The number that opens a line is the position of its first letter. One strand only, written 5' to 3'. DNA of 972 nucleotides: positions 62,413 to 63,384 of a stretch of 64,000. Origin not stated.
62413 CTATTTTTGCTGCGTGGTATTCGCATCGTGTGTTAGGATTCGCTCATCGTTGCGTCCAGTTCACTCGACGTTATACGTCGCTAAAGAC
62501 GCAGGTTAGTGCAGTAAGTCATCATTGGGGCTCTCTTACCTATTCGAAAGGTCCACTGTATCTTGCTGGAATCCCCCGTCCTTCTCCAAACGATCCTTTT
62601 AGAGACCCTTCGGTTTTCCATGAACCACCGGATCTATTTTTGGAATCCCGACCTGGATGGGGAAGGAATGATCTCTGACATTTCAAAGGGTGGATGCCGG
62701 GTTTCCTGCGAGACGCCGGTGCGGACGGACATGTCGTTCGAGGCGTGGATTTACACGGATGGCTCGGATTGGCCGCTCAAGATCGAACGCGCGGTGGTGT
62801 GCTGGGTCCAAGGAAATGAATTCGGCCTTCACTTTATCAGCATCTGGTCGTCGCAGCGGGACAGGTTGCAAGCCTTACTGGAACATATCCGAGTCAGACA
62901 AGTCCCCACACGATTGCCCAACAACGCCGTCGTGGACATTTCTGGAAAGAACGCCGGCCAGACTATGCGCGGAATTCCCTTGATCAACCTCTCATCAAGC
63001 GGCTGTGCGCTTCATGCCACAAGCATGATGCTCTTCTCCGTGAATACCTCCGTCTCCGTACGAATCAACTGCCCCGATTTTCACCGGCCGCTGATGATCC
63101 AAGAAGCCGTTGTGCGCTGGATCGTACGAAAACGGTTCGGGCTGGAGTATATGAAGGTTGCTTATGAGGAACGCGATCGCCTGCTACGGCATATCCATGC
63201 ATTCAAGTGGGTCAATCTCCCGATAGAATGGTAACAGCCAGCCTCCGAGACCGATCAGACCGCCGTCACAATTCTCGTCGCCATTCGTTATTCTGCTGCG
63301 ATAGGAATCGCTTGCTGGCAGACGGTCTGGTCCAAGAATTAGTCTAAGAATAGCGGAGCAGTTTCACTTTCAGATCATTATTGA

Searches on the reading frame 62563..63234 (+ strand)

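Call 45: search_protein_families(library=pfam, proteins=[window:62563-63234:+], max_evalue=0.001)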
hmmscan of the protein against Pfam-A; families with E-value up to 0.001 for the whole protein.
window:62563-63234:+ (223 aa): 1 family
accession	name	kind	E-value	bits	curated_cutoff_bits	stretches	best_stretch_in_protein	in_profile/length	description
PF07238.19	PilZ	-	1.1e-18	67.9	22.5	2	17-107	7-101/102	PilZ domain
